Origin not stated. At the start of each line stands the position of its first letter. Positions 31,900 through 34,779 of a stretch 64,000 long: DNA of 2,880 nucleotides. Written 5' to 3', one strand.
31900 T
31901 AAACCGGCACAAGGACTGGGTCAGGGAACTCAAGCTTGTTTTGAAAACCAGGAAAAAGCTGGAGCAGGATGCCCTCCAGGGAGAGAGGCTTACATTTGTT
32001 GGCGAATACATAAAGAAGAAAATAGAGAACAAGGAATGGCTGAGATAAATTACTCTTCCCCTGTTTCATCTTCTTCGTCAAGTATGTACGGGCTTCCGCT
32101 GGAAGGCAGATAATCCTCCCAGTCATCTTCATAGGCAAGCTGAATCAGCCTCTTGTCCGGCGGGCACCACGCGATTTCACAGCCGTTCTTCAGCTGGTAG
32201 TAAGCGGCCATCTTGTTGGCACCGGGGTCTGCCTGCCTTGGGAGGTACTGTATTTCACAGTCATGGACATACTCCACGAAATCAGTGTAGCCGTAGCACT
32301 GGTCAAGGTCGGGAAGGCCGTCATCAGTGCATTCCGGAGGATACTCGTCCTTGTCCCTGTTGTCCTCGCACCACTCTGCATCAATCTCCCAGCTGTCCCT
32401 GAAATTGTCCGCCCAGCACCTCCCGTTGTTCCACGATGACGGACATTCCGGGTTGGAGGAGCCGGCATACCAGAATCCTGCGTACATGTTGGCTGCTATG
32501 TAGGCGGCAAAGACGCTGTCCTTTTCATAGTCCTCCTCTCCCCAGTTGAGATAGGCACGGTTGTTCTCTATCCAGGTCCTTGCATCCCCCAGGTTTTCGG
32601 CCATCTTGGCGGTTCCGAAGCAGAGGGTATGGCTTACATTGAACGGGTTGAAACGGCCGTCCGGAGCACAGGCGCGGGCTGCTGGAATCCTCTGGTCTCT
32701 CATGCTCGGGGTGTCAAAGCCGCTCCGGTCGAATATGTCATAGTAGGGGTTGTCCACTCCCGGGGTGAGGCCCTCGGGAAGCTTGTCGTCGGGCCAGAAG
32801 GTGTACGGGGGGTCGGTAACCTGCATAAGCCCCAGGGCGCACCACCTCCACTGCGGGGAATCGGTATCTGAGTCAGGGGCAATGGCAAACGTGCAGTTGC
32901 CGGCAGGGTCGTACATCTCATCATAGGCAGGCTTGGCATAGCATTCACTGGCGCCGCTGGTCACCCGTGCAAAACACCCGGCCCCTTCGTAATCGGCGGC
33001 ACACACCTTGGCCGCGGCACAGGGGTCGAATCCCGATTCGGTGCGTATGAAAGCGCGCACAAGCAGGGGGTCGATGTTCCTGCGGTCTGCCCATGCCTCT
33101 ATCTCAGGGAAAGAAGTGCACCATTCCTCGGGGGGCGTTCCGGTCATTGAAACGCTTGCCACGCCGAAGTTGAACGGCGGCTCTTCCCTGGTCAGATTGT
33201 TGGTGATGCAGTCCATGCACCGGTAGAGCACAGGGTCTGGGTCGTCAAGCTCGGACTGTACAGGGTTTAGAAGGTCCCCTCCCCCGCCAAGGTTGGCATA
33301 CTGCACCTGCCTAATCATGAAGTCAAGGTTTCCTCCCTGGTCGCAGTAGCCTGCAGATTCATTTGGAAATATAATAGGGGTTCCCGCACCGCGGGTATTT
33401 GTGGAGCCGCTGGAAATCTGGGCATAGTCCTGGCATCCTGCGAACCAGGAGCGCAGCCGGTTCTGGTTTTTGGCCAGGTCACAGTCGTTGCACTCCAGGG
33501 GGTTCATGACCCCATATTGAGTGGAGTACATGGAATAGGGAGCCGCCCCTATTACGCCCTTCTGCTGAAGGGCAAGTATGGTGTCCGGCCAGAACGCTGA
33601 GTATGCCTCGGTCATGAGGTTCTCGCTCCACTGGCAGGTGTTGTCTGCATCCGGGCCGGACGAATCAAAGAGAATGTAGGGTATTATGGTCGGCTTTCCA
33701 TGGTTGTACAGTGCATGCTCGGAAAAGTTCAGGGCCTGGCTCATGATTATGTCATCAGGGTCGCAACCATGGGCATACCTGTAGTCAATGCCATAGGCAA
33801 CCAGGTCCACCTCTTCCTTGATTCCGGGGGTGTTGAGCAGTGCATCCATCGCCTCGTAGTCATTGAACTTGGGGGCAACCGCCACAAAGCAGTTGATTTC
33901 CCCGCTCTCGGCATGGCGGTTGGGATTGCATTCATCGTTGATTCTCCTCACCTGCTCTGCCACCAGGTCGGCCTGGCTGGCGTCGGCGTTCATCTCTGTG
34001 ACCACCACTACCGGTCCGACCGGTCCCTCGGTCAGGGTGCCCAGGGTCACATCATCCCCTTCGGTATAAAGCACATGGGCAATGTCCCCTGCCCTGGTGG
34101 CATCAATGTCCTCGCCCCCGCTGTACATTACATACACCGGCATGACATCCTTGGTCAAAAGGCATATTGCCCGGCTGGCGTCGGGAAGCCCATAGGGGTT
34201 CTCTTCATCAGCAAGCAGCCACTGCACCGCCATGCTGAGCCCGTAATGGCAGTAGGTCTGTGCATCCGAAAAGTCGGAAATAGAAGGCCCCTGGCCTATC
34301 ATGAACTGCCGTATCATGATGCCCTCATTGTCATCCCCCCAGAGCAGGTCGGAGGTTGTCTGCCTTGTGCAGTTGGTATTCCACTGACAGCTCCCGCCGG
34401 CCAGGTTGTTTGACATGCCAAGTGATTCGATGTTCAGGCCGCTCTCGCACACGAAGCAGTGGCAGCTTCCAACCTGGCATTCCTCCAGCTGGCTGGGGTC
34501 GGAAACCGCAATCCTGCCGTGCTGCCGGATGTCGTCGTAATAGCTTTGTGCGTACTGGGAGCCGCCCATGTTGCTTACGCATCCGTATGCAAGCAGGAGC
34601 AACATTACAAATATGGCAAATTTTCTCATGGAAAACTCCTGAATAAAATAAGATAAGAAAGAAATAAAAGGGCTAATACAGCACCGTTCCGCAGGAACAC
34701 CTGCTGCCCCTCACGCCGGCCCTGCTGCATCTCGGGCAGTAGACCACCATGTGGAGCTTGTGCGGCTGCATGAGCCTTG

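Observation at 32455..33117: SLT/GH23-like catalytic core with a long Cys-rich insertion inside an archaeal exoprotein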

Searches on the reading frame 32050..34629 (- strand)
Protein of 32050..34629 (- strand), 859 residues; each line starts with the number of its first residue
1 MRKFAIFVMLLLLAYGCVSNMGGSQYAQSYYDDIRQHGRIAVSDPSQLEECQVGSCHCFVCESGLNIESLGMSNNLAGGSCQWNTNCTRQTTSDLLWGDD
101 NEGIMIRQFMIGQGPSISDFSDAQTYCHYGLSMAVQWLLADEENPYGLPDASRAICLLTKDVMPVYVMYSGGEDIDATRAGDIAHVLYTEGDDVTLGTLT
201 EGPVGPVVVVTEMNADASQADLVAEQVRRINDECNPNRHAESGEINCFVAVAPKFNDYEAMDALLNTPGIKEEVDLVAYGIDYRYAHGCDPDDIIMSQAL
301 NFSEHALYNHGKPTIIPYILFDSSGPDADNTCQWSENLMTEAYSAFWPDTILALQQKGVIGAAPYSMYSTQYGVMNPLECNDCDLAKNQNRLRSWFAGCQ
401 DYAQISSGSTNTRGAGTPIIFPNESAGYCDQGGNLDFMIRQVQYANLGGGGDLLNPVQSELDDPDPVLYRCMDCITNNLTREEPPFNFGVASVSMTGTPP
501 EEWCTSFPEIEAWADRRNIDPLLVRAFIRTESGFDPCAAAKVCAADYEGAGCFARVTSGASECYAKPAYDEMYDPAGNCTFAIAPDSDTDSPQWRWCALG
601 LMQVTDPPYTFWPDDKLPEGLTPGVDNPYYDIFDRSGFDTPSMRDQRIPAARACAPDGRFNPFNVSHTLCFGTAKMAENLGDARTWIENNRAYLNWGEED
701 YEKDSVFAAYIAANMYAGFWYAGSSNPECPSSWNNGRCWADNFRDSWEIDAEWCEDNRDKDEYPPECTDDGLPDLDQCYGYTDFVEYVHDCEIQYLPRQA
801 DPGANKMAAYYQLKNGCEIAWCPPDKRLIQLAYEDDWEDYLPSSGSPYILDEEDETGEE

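Call 3: search_protein_families(library=pfam, proteins=[window:32050-34629:-], max_evalue=1)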
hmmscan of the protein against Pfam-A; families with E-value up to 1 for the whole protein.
window:32050-34629:- (859 aa): 1 family
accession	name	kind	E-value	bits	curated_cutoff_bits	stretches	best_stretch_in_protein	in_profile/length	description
PF01464.25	SLT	-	0.0002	21.4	21.3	1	510-583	3-73/117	Transglycosylase SLT domain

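Call 4: search_protein_families(library=ncbifam, proteins=[window:32050-34629:-], max_evalue=1)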
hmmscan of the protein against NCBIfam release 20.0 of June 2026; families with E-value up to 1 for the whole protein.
window:32050-34629:- (859 aa): 1 family
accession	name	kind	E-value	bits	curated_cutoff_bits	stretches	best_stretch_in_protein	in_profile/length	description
NF047373.1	BB0259_flg_lyt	exception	0.0029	16.4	234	1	509-541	551-583/705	flagellar assembly lytic transglycosylase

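Call 5: search_solved_structures(query=window:32050-34629:-, max_evalue=10, show_alignments=3)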
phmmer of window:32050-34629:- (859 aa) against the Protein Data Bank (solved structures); distinct sequences matched with E-value up to 10: 0.

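Call 7: find_homologous_proteins(query=window:32050-34629:-, max_evalue=0.001)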
Query window:32050-34629:- (859 aa): 48 proteins with E <= 0.001 among 8000 candidates.
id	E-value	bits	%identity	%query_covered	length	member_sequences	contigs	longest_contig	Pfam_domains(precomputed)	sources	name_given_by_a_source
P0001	0.0e+0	2071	100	100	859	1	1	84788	-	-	-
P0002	0.0e+0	1143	58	99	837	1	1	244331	-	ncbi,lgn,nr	ncbi:hypothetical protein KKB44_00530 [Candidatus Micrarchaeota archaeon]|nr:hypothetical protein [C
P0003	0.0e+0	1093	55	99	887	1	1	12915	-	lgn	-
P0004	2.9e-279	947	50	99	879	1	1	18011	-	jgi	jgi:hypothetical protein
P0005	3.0e-254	865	48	97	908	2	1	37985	-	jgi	jgi:hypothetical protein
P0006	1.0e-239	817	46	99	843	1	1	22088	-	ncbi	-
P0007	1.9e-235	802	46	98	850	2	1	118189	-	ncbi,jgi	jgi:hypothetical protein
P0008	1.6e-233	796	45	99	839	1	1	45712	-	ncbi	ncbi:MAG: hypothetical protein ABH842_00210 [Candidatus Micrarchaeota archaeon]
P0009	3.8e-230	785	45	97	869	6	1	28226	-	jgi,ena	-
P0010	2.7e-225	769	46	96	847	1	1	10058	-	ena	-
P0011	1.0e-222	760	45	97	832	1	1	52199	-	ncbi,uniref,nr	ncbi:Uncharacterised protein [Candidatus Bilamarchaeum dharawalense]|uniref:Uncharacterized protein 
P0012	3.7e-217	742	42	99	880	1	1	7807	-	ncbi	-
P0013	1.3e-216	740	45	98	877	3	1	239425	-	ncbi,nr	ncbi:MAG TPA: hypothetical protein VLD37_01365 [Candidatus Bilamarchaeum sp.]|nr:hypothetical protei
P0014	7.1e-207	708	42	97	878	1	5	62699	-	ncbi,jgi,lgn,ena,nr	ncbi:hypothetical protein KKF81_00120 [Candidatus Micrarchaeota archaeon]|nr:hypothetical protein [C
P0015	8.1e-206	704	43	99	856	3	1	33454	-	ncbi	ncbi:MAG: hypothetical protein AB1529_04075 [Candidatus Micrarchaeota archaeon]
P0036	1.8e-130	455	33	98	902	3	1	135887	-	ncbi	ncbi:MAG: hypothetical protein QW171_01670 [Candidatus Bilamarchaeaceae archaeon]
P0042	2.8e-114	402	34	96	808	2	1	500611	-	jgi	jgi:hypothetical protein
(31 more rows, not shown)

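Call 9: search_solved_structures(query=A1, max_evalue=10, show_alignments=3)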
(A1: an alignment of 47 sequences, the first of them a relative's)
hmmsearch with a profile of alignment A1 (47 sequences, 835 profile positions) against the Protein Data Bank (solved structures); distinct sequences matched with E-value up to 10: 1.
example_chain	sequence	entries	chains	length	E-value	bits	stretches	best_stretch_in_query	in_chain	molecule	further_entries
3q6a_A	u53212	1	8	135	0.078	14.5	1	167-224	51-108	uncharacterized protein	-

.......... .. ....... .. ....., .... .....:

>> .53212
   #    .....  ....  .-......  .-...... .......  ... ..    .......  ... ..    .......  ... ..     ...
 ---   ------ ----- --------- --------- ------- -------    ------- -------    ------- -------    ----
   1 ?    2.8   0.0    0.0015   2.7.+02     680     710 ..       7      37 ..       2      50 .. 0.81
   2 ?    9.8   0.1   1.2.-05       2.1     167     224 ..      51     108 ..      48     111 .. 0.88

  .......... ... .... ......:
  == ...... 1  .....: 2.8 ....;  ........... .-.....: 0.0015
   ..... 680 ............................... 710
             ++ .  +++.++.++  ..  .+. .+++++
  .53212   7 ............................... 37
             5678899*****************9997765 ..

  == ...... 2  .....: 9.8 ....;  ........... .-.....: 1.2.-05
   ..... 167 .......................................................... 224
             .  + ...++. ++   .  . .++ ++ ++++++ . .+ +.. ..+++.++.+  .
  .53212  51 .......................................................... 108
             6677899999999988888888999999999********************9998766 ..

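Call 10: search_protein_families(library=pfam, alignment_id=A1, max_evalue=0.1)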
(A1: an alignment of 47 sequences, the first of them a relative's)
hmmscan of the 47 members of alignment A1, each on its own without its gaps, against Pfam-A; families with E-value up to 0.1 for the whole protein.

A. member 1, P0001 (859 aa): 1 family
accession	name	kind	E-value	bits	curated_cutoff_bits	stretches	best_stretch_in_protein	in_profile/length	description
PF01464.25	SLT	-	0.0002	21.4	21.3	1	510-583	3-73/117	Transglycosylase SLT domain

B. families by the number of members that match (of 47 scanned): 5 families
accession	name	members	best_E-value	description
PF01464.25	SLT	24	0.0002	Transglycosylase SLT domain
PF22859.1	IBIN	2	0.017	Induced by infection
PF08139.17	LPAM_1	1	0.02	Prokaryotic membrane lipoprotein lipid attachment site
PF10080.14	FtrD-like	1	0.06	Membrane iron-sulfur containing protein FtrD-like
PF20518.4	Apc1_MidN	1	0.084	Anaphase-promoting complex subunit 1 middle domain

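Call 20: find_encoding_contigs(protein=P0002, flank=8000, max_places=2)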
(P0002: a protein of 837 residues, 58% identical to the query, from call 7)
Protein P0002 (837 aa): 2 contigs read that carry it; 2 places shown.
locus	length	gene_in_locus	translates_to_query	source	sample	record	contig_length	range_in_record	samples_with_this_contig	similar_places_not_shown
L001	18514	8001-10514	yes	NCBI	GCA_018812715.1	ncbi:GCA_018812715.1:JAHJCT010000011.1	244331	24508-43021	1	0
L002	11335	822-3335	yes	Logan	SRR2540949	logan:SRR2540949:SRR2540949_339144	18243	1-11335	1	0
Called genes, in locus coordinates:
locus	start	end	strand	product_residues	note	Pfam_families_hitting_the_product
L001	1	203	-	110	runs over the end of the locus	-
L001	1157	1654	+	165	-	-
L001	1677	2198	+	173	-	PF11495:TrmB_EBD_N (weak), PF13091:PLDc_2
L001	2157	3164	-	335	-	PF13191:AAA_16 (faint), PF13401:AAA_22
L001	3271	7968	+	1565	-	-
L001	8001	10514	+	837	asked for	-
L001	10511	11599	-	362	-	PF04406:TP6A_N, PF21180:TOP6A-Spo11_Toprim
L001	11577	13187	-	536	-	PF02518:HATPase_c, PF13589:HATPase_c_3 (weak), PF09239:Topo-VIb_trans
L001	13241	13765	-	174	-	PF00013:KH_1, PF22675:KH-I_KHDC4-BBP (faint), PF21800:KH_KRR1_2nd (weak), PF22891:KH_PNO1_2nd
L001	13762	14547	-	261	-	-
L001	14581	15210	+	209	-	PF01135:PCMT, PF01596:Methyltransf_3 (faint), PF00398:RrnaAD (weak), PF13847:Methyltransf_31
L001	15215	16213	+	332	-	PF00890:FAD_binding_2 (weak), PF01266:DAO, PF01494:FAD_binding_3 (faint), PF01946:Thi4 (weak), PF03486:HI0933_like, PF07992:Pyr_redox_2 (weak), PF13450:NAD_binding_8 (weak), PF13738:Pyr_redox_3, +1 more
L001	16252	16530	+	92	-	PF03477:ATP-cone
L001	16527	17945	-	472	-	PF00206:Lyase_1, PF10397:ADSL_C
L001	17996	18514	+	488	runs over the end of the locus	PF01019:G_glu_transpept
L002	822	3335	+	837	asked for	-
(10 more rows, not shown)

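Call 21: find_encoding_contigs(protein=P0011, flank=8000, max_places=2)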
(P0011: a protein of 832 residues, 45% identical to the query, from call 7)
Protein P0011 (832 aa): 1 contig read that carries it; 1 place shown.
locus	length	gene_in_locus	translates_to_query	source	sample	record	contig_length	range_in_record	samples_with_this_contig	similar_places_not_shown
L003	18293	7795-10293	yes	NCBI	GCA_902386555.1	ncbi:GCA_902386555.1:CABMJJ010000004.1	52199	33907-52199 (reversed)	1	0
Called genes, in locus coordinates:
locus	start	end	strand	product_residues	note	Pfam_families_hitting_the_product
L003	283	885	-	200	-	-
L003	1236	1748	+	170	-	PF13091:PLDc_2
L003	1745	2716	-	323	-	PF01637:ATPase_2 (faint), PF13191:AAA_16, PF00004:AAA (weak), PF13173:AAA_14 (weak), PF13401:AAA_22 (weak)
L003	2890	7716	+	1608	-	-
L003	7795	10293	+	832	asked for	-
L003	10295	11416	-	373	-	PF04406:TP6A_N, PF21180:TOP6A-Spo11_Toprim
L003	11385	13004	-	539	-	PF02518:HATPase_c, PF13589:HATPase_c_3, PF09239:Topo-VIb_trans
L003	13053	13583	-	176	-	PF00013:KH_1 (faint), PF21800:KH_KRR1_2nd (weak), PF22891:KH_PNO1_2nd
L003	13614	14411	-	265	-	-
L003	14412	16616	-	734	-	PF00133:tRNA-synt_1 (weak), PF09334:tRNA-synt_1g, PF19303:Anticodon_3, PF01588:tRNA_bind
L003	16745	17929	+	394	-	PF01142:TruD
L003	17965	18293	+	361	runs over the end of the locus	PF02005:TRM, PF05175:MTS (weak), PF13847:Methyltransf_31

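Call 23: find_encoding_contigs(protein=P0042, flank=8000, max_places=1)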
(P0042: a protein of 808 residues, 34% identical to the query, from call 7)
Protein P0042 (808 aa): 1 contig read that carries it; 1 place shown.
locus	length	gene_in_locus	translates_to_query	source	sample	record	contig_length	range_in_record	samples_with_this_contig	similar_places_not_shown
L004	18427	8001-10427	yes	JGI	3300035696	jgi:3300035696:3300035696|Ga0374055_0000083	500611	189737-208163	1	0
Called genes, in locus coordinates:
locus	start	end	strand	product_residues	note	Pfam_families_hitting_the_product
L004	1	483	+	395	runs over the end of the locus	PF00009:GTP_EFTU, PF09173:eIF2_C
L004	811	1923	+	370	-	PF00990:GGDEF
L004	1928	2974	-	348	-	PF13191:AAA_16, PF13401:AAA_22 (weak)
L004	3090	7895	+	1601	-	-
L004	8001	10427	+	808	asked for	-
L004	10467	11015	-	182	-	-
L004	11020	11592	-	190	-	PF09970:DUF2204 (weak), PF19502:DUF6036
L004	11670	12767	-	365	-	PF04406:TP6A_N, PF21180:TOP6A-Spo11_Toprim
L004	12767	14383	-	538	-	PF02518:HATPase_c, PF13589:HATPase_c_3, PF09239:Topo-VIb_trans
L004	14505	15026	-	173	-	PF00013:KH_1 (weak), PF21800:KH_KRR1_2nd (weak), PF22891:KH_PNO1_2nd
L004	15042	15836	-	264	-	PF13646:HEAT_2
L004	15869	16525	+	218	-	PF01135:PCMT, PF01596:Methyltransf_3 (weak), PF08704:GCD14 (weak), PF13489:Methyltransf_23 (faint), PF01209:Ubie_methyltran (weak), PF13847:Methyltransf_31, PF08241:Methyltransf_11 (weak), PF13649:Methyltransf_25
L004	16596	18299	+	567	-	PF00133:tRNA-synt_1 (faint), PF09334:tRNA-synt_1g, PF19303:Anticodon_3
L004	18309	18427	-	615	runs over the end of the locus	PF00155:Aminotran_1_2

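Call 24: find_encoding_contigs(protein=P0036, flank=8000, max_places=1)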
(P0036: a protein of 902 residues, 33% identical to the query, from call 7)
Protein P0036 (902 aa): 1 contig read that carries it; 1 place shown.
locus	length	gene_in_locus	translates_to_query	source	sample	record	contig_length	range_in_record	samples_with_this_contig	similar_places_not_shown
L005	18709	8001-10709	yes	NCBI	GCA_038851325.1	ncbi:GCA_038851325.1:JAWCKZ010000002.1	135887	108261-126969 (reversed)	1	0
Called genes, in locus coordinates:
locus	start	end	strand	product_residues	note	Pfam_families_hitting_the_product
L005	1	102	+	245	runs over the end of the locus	PF02535:Zip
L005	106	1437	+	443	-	-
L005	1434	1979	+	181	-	PF13091:PLDc_2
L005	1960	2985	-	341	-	PF13191:AAA_16, PF13401:AAA_22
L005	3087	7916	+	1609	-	-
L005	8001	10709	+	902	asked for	-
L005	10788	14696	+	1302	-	-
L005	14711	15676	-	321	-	PF07475:Hpr_kinase_C (faint)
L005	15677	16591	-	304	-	-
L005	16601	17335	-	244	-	-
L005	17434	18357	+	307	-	-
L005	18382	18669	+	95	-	PF04242:DUF424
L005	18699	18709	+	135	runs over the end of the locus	PF01842:ACT, PF13291:ACT_4 (weak), PF13740:ACT_6 (faint), PF19571:ACT_8 (weak), PF22629:ACT_AHAS_ss (weak), PF13291:ACT_4 (weak), PF01842:ACT (weak), PF22629:ACT_AHAS_ss (weak), +3 more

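Call 31: predict_structure(alignment_id=A1)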
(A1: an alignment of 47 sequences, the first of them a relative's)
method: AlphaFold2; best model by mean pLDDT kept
length: 859 residues; sequences in the alignment: 47
mean_pLDDT: 88.4   pTM: 0.87
mean pLDDT of the five models: 88.4, 88.3, 86.7, 86.5, 86.4
residues with pLDDT >= 90: 585; 70-90: 188; 50-70: 63; < 50: 23
segments of 3 or more residues with pLDDT < 50: 18-27, 446-453, 857-859
pLDDT, mean of each block of 10 residues (from residue 1): 75 60 47 56 60 83 90 90 91 79 86 94 93 96 90 96 97 94 96 91 95 97 97 87 86 97 96 96 93 86 95 97 94 94 86 92 92 86 92 93 74 82 83 61 49 61 91 91 89 80 92 92 96 96 92 87 88 96 91 94 96 93 94 93 91 92 96 96 96 92 94 96 94 96 96 90 86 95 96 92 95 87 90 91 92 65
secondary structure, 60 per line:
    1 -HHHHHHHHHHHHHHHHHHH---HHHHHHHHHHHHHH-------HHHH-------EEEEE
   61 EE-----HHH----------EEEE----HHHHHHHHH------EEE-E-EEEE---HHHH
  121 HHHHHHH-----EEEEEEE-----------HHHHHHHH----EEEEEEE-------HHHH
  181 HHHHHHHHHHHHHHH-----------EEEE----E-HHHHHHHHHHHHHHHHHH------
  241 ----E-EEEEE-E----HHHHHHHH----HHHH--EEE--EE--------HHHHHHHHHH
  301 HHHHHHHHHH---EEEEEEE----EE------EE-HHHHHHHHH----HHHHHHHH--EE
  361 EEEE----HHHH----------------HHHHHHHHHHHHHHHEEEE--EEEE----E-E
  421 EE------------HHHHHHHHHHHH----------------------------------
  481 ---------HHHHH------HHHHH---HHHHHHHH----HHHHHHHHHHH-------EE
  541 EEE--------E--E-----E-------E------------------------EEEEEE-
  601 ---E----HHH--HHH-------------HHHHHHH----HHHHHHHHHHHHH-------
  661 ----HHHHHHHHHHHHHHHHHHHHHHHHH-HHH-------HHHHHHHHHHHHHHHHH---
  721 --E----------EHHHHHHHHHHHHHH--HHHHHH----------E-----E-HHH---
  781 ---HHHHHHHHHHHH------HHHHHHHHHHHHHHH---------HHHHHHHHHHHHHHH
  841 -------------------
elements in order (helices of 4 or more, strands of 3 or more residues): H2-20 H24-37 H45-48 E56-62 E81-84 H89-97 E104-106 E110-113 H117-127 E133-139 H151-158 E163-169 H177-195 E207-210 H217-234 E247-251 H258-265 H270-273 E276-278 H291-310 E314-320 H336-344 H349-356 E359-364 H369-372 H389-403 E404-407 E410-413 E420-422 H435-446 H490-494 H501-505 H509-516 H521-531 E539-543 E594-599 H630-636 H641-653 H665-689 H701-717 H735-748 H751-756 H784-795 H802-816 H826-840

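Call 33: fold_search(model_id=the predicted structure, library=pdb)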
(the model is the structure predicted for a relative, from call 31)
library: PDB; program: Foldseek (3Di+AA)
matches with E <= 10: 1056; with E <= 0.001: 24
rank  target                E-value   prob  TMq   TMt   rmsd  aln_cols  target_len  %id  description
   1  7xs3_A                8.7e-06  1.00  0.23  0.55   6.1       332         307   13  AlXyn26A E243A-X3X4X (released 2023-05-17)
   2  4bf7                  1.4e-05  1.00  0.24  0.52   7.0       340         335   12  Emericilla nidulans endo-beta-1,4-galactanase (released 2013-08-07)
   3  1hjs_A                4.1e-05  1.00  0.23  0.53   6.0       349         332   11  Structure of two fungal beta-1,4-galactanases: searching for the basis for temperature and pH optimum. (released 2003-06-02)
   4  1fhl                  5.5e-05  1.00  0.22  0.48  10.7       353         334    9  CRYSTAL STRUCTURE OF BETA-1,4-GALACTANASE FROM ASPERGILLUS ACULEATUS AT 293K (released 2003-06-03)
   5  1hjq                  7.1e-05  1.00  0.22  0.49   7.1       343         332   12  Structure of two fungal beta-1,4-galactanases: searching for the basis for temperature and pH optimum. (released 2003-07-25)
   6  6gp5_A                8.3e-05  1.00  0.22  0.54   6.3       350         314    9  Beta-1,4-galactanase from Bacteroides thetaiotaomicron (released 2018-12-26)
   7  2gft_A                8.3e-05  1.00  0.22  0.43   6.3       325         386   11  Crystal structure of the E263A nucleophile mutant of Bacillus licheniformis endo-beta-1,4-galactanase in complex with  (released 2006-06-13)
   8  1ur0_B                9.1e-05  1.00  0.22  0.43   6.5       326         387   10  The structure of endo-beta-1,4-galactanase from Bacillus licheniformis in complex with two oligosaccharide products. (released 2004-10-20)
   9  6tn6                  1.1e-04  1.00  0.20  0.35   6.3       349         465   11  X-ray structure of the endo-beta-1,4-mannanase from Thermotoga petrophila (released 2020-04-29)
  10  3pz9                  1.1e-04  1.00  0.20  0.43   6.5       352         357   14  Native structure of endo-1,4-beta-D-mannanase from Thermotoga petrophila RKU-1 (released 2011-12-28)
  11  6zpl_C                1.5e-04  1.00  0.21  0.56   6.8       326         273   13  Inward-open structure of human glycine transporter 1 in complex with a benzoylisoindoline inhibitor, sybody Sb_GlyT1#7 (released 2021-03-17)
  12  9g17_A                1.8e-04  1.00  0.22  0.41   5.6       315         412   14  Structure of PslG with a covalently- bound pentasaccharide (released 2025-03-05)
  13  2ddx                  2.8e-04  1.00  0.22  0.52   6.6       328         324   13  Crystal structure of beta-1,3-xylanase from Vibrio sp. AX-4 (released 2007-02-13)
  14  6gp5_B                3.0e-04  1.00  0.19  0.45  10.6       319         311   10  Beta-1,4-galactanase from Bacteroides thetaiotaomicron (released 2018-12-26)
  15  2gft_B                3.7e-04  1.00  0.20  0.41   7.5       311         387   11  Crystal structure of the E263A nucleophile mutant of Bacillus licheniformis endo-beta-1,4-galactanase in complex with  (released 2006-06-13)
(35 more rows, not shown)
